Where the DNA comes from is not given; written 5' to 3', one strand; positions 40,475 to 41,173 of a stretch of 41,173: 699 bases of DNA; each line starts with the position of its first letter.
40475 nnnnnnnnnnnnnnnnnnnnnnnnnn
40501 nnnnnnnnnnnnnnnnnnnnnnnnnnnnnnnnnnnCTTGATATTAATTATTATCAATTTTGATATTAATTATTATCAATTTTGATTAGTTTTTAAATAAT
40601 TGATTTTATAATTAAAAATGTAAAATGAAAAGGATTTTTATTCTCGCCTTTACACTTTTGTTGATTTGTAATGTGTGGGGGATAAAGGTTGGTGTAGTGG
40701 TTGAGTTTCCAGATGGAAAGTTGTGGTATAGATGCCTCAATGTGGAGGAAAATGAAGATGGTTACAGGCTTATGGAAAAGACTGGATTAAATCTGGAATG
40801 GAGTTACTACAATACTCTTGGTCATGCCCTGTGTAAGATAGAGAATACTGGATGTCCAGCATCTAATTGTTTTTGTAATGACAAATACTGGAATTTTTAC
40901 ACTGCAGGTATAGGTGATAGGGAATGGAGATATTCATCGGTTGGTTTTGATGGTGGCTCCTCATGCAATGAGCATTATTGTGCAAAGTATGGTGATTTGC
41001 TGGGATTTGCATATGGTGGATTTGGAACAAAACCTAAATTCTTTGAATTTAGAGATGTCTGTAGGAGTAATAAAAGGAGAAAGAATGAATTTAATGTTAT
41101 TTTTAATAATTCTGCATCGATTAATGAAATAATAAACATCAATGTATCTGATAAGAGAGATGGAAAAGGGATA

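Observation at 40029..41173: Divergent pair sharing one small domain: ArsR-wHTH::DUF4430-like regulator and a secreted Cys-rich DUF4430-like protein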

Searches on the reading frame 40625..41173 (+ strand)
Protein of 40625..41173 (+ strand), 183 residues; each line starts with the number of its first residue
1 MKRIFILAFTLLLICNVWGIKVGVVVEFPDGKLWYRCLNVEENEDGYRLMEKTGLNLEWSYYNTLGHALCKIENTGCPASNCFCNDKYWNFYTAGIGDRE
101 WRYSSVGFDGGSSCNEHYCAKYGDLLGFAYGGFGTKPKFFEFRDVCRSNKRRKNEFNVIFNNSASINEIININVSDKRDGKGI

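Call 8: search_protein_families(library=pfam, proteins=[window:40625-41173:+], max_evalue=10)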
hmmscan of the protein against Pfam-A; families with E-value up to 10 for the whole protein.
seq(183 aa): 0 families

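Call 9: search_protein_families(library=ncbifam, proteins=[window:40625-41173:+], max_evalue=10)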
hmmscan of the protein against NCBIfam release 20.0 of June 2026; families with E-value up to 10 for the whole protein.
seq(183 aa): 0 families

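Call 11: find_homologous_proteins(query=window:40625-41173:+, max_evalue=0.01)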
Query seq(183 aa) (183 aa): 19 proteins with E <= 0.01 among 32 candidates.
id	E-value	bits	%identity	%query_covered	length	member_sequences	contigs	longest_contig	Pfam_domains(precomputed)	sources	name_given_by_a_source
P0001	4.4e-124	429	100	100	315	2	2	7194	-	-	-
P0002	1.0e-100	353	87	96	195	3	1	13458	-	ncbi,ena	-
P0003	1.5e-74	268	73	82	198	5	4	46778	-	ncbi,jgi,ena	-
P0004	4.8e-58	214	50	100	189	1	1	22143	-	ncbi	-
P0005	1.4e-47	180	53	80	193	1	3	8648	-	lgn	-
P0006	8.7e-46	174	50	82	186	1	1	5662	-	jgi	jgi:hypothetical protein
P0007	2.5e-44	169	46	85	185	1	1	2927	-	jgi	jgi:hypothetical protein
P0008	1.1e-42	164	42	97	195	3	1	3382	-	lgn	-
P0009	3.4e-39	152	52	64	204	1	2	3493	-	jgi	jgi:hypothetical protein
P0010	6.8e-39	151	52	66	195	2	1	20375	-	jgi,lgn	jgi:hypothetical protein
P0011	7.9e-39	151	47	80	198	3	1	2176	-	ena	-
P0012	1.5e-38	150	47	80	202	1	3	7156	-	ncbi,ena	-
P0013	7.1e-38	148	49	75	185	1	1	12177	-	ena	-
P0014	9.3e-38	148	52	61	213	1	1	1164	-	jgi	jgi:hypothetical protein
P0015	7.6e-37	145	54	62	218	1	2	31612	-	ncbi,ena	-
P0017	9.0e-35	138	42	79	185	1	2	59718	-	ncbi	-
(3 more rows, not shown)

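Call 34: predict_structure(alignment_id=A1)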
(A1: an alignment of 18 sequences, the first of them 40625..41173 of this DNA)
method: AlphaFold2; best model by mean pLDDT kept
length: 183 residues; sequences in the alignment: 18
mean_pLDDT: 82.4   pTM: 0.72
mean pLDDT of the five models: 82.4, 81.4, 80.8, 79.4, 78.4
residues with pLDDT >= 90: 113; 70-90: 22; 50-70: 22; < 50: 26
segments of 3 or more residues with pLDDT < 50: 151-157, 165-169, 173-183
pLDDT, mean of each block of 10 residues (from residue 1): 69 70 98 96 97 96 91 90 92 96 92 94 97 97 82 47 49 45 35
secondary structure, 60 per line:
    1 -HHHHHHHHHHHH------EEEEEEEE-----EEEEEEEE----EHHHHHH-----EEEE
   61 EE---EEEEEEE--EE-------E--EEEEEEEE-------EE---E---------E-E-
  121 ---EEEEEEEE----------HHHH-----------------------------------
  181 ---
elements in order: H2-13 E20-27 E33-40 H46-51 E57-62 E66-72 E87-94 E124-131 H142-145

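Call 41: fold_search(model_id=the predicted structure, library=pdb)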
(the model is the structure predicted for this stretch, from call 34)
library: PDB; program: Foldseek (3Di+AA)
matches with E <= 10: 901; with E <= 0.001: 1
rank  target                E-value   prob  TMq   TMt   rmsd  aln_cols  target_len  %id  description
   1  4kki                  7.7e-04  1.00  0.42  0.21   3.2       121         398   16  Crystal Structure of Haptocorrin in Complex with CNCbl (released 2013-07-17)
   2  3u7z_B                2.0e-03  1.00  0.43  0.76   3.4       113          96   12  Crystal structure of a putative metal binding protein RUMGNA_00854 (ZP_02040092.1) from Ruminococcus gnavus ATCC 29149 (released 2011-11-02)
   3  3u7z_A                2.0e-03  1.00  0.39  0.68   4.8       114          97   12  Crystal structure of a putative metal binding protein RUMGNA_00854 (ZP_02040092.1) from Ruminococcus gnavus ATCC 29149 (released 2011-11-02)
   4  2pmv_A                2.3e-03  1.00  0.44  0.23   4.1       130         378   13  Crystal Structure of Human Intrinsic Factor- Cobalamin Complex at 2.6 A Resolution (released 2007-10-30)
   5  1wj4_MODEL_1_A        1.9e-02  0.95  0.28  0.37   5.5       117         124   14  Solution structure of the UBX domain of KIAA0794 protein (released 2004-11-28)
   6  5x3p_B                6.8e-02  0.77  0.27  0.50   5.6       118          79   14  Crystal structure of the UBX domain of human UBXD7 (released 2017-03-22)
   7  4gmv_B                8.6e-02  0.16  0.16  0.13  15.3       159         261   10  Crystal Structure of the coiled-coil, RA and PH domains of Lamellipodin (released 2012-11-28)
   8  3tca_A                1.1e-01  0.11  0.15  0.12  16.7       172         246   13  Crystal structure of the Ras-associating and pleckstrin-homology domains of RIAM (released 2012-09-26)
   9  2lgy_MODEL_1_A        1.4e-01  0.66  0.27  0.50   8.9       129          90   12  Ubiquitin-like domain from HOIL-1 (released 2012-06-20)
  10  5x3p_A                1.6e-01  0.60  0.27  0.50   5.4       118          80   14  Crystal structure of the UBX domain of human UBXD7 (released 2017-03-22)
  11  4gmv_A                1.7e-01  0.12  0.16  0.13  15.2       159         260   10  Crystal Structure of the coiled-coil, RA and PH domains of Lamellipodin (released 2012-11-28)
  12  5x4l_C                2.0e-01  0.47  0.26  0.48   5.3       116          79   14  Crystal structure of the UBX domain of human UBXD7 in complex with p97 N domain (released 2017-03-22)
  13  9lqk_A                2.0e-01  0.15  0.15  0.27   9.3        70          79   20  Crystal structure of synthetic ubiquitin variant R10 designed by ProteinMPNN (released 2025-02-12)
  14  3dbh_I                2.1e-01  0.16  0.14  0.26   9.6        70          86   18  Structural Dissection of a Gating Mechanism Preventing Misactivation of Ubiquitin by NEDD8's E1 (APPBP1-UBA3Arg190Ala- (released 2008-08-12)
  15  9lqm_B                2.3e-01  0.20  0.20  0.34   7.5       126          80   14  Crystal structure of synthetic ubiquitin variant R4 designed by ProteinMPNN (released 2025-02-12)
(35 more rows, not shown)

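Call 46: find_encoding_contigs(protein=P0017, flank=5000, max_places=1)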
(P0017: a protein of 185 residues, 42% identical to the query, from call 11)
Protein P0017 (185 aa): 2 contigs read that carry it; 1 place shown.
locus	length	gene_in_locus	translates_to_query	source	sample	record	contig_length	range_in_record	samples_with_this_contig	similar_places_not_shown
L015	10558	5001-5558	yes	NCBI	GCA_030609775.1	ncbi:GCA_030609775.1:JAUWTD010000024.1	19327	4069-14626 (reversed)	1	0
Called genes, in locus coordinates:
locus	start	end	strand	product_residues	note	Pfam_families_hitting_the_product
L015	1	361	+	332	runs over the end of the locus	PF26466:DNA_primase_lrg_N (faint), PF04104:DNA_primase_lrg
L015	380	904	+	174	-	PF21088:MS_channel_1st (weak), PF00924:MS_channel_2nd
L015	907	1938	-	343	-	PF01435:Peptidase_M48, PF13202:EF-hand_5 (faint), PF13405:EF-hand_6 (faint), PF00036:EF-hand_1 (faint)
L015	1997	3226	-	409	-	PF02788:RuBisCO_large_N, PF00016:RuBisCO_large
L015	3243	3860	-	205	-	PF00475:IGPD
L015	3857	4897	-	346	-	-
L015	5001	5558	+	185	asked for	-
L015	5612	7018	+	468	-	PF02844:GARS_N, PF01071:GARS_A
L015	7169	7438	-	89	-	-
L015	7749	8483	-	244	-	PF01940:DUF92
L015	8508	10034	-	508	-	PF20123:DUF6513 (weak), PF00809:Pterin_bind (weak), PF14251:PterinBD-DUF4346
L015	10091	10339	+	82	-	PF02700:PurS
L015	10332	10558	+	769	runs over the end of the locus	PF18072:FGAR-AT_linker, PF00586:AIRS, PF02769:AIRS_C, PF00586:AIRS, PF02769:AIRS_C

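Call 47: find_encoding_contigs(protein=P0015, flank=5000, max_places=1)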
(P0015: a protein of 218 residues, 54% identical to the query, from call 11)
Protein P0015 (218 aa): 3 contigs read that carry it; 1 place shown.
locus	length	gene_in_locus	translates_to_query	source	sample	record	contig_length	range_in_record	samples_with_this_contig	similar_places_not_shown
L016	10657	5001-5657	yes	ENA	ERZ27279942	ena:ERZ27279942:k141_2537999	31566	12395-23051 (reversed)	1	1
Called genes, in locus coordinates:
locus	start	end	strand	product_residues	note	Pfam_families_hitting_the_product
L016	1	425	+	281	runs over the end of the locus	PF00950:ABC-3, PF01032:FecCD (weak)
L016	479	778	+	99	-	PF12724:Flavodoxin_5 (weak)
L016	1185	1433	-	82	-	PF05016:ParE_toxin, PF15781:ParE-like_toxin (weak)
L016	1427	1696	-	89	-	PF04014:MazE_antitoxin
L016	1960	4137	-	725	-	PF01966:HD, PF13286:HD_assoc (weak)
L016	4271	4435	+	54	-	-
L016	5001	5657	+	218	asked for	-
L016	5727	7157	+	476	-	-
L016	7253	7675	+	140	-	PF01451:LMWPc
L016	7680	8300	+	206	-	PF09335:VTT_dom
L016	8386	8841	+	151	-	PF01161:PBP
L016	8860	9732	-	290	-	-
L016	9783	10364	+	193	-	PF02676:TYW3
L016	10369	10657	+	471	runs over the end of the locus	PF01139:RtcB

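Call 48: find_encoding_contigs(protein=P0010, flank=5000, max_places=1)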
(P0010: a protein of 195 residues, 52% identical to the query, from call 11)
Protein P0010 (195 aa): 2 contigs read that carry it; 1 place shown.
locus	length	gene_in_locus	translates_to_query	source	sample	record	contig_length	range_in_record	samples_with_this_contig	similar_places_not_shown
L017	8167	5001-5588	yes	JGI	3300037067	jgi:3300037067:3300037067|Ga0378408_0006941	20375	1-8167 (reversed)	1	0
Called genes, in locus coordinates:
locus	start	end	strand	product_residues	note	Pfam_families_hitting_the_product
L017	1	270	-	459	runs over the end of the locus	PF02934:GatB_N, PF02637:GatB_Yqey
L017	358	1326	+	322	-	PF01555:N6_N4_Mtase (weak), PF01170:UPF0020, PF02384:N6_Mtase (faint), PF03602:Cons_hypoth95 (weak), PF05175:MTS, PF13847:Methyltransf_31, PF09445:Methyltransf_15 (weak), PF13649:Methyltransf_25 (weak), +2 more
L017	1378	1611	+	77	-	-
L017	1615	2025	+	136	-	PF10130:PIN_2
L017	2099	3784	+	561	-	PF02776:TPP_enzyme_N, PF00205:TPP_enzyme_M, PF02775:TPP_enzyme_C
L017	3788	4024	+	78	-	PF04255:DUF433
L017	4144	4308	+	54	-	-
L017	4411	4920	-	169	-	PF25213:HVO_A0261_N (faint), PF01022:HTH_5, PF12840:HTH_20, PF13412:HTH_24 (weak), PF01047:MarR (weak)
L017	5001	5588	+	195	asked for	-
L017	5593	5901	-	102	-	-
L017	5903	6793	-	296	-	PF02219:MTHFR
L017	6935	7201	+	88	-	-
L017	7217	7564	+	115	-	-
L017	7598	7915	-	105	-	PF00085:Thioredoxin, PF13098:Thioredoxin_2, PF13905:Thioredoxin_8 (faint), PF13192:Thioredoxin_3 (weak), PF04756:OST3_OST6 (faint)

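Call 53: search_protein_families(library=pfam, max_evalue=1, proteins=[P0001, L016:5727-7157:+])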
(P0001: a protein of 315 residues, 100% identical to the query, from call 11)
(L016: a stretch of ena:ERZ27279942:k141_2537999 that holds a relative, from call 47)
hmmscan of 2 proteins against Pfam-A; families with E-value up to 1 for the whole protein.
P0001 (315 aa): 5 families
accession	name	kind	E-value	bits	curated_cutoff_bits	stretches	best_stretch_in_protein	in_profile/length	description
PF10794.15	DUF2606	-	0.0038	17.4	25.4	1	202-231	84-112/134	Protein of unknown function (DUF2606)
PF01105.29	EMP24_GP25L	-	0.022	15.3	25.9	1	197-246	49-98/182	emp24/gp25L/p24 family/GOLD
PF10670.15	DUF4198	-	0.038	14.5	34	1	178-226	155-205/209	Domain of unknown function (DUF4198)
PF17210.9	SdrD_B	-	0.16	12.6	29.7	1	176-237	18-75/112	SdrD B-like domain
PF01456.22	Mucin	-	0.21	12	34.7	1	249-280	54-86/143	Mucin-like glycoprotein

L016:5727-7157:+ (476 aa): 1 family
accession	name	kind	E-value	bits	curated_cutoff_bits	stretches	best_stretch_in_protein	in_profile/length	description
PF01190.23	Pollen_Ole_e_1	-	0.019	15.8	23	1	387-421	22-62/99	Pollen protein Ole e 1 like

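Call 78: search_protein_representatives(alignment_id=A1)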
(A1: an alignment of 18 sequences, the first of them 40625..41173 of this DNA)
Query: 18 sequences, 198 profile positions. Proteins with E-value up to 0.001 (for the whole library): 1666; up to 1e-10: 674; up to 1e-30: 89. The best 150 are listed.
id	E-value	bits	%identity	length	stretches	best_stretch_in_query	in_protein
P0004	4.0e-73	261.3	-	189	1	3-188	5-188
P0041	2.0e-72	259.0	-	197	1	4-186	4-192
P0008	9.5e-71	253.6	-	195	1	1-194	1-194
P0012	2.0e-68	246.0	-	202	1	5-194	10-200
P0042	2.8e-67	242.3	-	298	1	5-189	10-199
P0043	1.1e-66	240.3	-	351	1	1-186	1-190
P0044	4.5e-66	238.3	-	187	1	5-167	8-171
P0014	6.1e-65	234.6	-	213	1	5-143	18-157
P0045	1.1e-64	233.8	-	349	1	5-193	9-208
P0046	2.5e-64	232.6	-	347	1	5-194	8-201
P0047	2.3e-62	226.2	-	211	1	5-186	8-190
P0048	7.2e-62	224.6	-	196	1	4-194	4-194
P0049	2.5e-60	219.6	-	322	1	11-186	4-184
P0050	1.4e-57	210.7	-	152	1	8-150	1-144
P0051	2.6e-56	206.5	-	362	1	7-180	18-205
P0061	7.9e-51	188.6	-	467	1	2-168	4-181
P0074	1.1e-43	165.2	-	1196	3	12-156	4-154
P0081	3.7e-41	157.0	-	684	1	3-153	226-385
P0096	3.0e-37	144.2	-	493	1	7-149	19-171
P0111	7.7e-34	133.1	-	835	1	14-158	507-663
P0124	6.3e-31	123.6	-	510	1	8-153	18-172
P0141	1.0e-27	113.2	-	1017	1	12-154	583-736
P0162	5.8e-24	100.9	-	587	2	12-106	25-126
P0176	6.0e-22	94.3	-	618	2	21-145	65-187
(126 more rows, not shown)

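Call 80: search_protein_families(library=pfam, alignment_id=A4, max_evalue=0.01)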
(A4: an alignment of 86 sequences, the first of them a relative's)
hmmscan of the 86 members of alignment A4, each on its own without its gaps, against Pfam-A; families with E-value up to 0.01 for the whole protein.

A. member 1, P0043 (351 aa): 0 families

B. families by the number of members that match (of 86 scanned): 58 families (the first 25 are shown)
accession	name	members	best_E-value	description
PF13620.12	CarboxypepD_reg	10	6.2e-07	Carboxypeptidase regulatory-like domain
PF15418.12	DUF4625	7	6e-07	Domain of unknown function (DUF4625)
PF10670.15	DUF4198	6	5.9e-05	Domain of unknown function (DUF4198)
PF07705.17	CARDB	5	1.9e-06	CARDB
PF13715.12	CarbopepD_reg_2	5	1.5e-05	CarboxypepD_reg-like domain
PF10633.15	NPCBM_assoc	4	2e-06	NPCBM-associated, NEW3 domain of alpha-galactosidase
PF01456.22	Mucin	3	1.2e-05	Mucin-like glycoprotein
PF16116.10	DUF4832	3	0.00041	Domain of unknown function (DUF4832)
PF13570.13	Beta-prop_ACSF4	2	5.3e-56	Beta-alanine-activating enzyme, beta-propeller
PF25292.1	Beta-prop_CGLA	2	2.3e-29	Lambda-carrageenase beta-propeller domain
PF13229.12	Beta_helix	2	2.4e-20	Right handed beta helix region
PF13360.13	PQQ_2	2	2.5e-20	Outer membrane protein assembly factor BamB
PF05048.19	NosD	2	3.9e-17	Periplasmic copper-binding protein (NosD)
PF13517.12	FG-GAP_3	2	9.5e-10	FG-GAP-like repeat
PF15907.11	Itfg2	2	2.6e-06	Integrin-alpha FG-GAP repeat-containing protein 2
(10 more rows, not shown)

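Call 81: list_cluster_members(proteins=[P0043, P0061, P0074, P0081, P0111, P0141, P0096, P0124, P0162, P0176])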
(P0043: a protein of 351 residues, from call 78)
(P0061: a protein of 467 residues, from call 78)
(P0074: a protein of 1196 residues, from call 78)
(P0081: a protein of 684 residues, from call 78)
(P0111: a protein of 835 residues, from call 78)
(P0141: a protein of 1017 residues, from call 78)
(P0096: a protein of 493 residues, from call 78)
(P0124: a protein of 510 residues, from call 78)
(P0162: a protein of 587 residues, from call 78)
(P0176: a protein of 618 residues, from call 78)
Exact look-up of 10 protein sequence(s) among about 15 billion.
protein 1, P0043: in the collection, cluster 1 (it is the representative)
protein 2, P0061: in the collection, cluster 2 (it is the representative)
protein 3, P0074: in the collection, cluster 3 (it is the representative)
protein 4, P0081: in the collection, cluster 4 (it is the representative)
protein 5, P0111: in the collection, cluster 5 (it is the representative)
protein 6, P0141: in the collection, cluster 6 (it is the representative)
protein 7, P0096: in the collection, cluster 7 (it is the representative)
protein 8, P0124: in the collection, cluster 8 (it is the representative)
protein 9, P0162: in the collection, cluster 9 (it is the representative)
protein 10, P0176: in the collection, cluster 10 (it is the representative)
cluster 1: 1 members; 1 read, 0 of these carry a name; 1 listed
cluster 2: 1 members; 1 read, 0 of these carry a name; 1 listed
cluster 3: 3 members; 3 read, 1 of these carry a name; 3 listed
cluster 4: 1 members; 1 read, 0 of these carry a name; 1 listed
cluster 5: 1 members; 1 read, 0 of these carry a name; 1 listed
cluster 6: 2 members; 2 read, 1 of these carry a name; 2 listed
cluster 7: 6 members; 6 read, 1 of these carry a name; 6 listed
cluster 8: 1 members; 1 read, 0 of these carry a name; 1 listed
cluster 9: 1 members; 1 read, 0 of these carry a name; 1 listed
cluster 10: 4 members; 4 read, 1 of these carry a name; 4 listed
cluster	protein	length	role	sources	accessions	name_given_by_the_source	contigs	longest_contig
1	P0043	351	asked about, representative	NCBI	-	-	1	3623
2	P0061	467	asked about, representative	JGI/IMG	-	-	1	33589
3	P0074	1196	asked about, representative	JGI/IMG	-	-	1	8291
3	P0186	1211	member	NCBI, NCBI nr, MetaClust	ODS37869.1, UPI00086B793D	hypothetical protein BEH94_00870 [Candidatus Altiarchaeales archaeon WOR_SM1_SCG] | status=active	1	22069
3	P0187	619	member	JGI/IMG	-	-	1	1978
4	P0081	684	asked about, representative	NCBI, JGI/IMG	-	-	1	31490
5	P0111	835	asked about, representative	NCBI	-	-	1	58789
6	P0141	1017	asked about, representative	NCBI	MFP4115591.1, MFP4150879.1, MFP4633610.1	MAG: PQQ-binding-like beta-propeller repeat protein [Candidatus Aenigmatarchaeota ...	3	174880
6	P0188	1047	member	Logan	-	-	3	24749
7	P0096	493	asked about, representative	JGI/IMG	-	-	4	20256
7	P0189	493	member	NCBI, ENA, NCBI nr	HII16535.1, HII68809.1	TPA: hypothetical protein HA361_01350 [Candidatus Woesearchaeota archaeon] | hypothetical protein [Candidatus Woesearchaeota archaeon]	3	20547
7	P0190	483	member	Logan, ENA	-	-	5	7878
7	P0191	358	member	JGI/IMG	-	-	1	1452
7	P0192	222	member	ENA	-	-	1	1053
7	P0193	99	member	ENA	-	-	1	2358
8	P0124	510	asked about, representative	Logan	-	-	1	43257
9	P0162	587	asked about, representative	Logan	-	-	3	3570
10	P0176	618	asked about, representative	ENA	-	-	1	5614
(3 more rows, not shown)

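Call 90: search_protein_families(library=pfam, max_evalue=0.001, proteins=[L015:3857-4897:-])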
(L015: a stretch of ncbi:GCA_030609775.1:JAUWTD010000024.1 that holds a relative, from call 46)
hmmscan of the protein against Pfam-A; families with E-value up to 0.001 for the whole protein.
L015:3857-4897:- (346 aa): 0 families

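Call 92: search_solved_structures(query=A1, max_evalue=10)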
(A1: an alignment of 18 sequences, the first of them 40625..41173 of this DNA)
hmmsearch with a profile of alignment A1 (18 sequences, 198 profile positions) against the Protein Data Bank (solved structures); distinct sequences matched with E-value up to 10: 0.

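Call 97: search_protein_families(library=pfam, max_evalue=0.01, proteins=[P0003])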
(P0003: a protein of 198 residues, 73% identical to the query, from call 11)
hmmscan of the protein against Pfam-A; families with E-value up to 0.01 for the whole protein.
P0003 (198 aa): 0 families
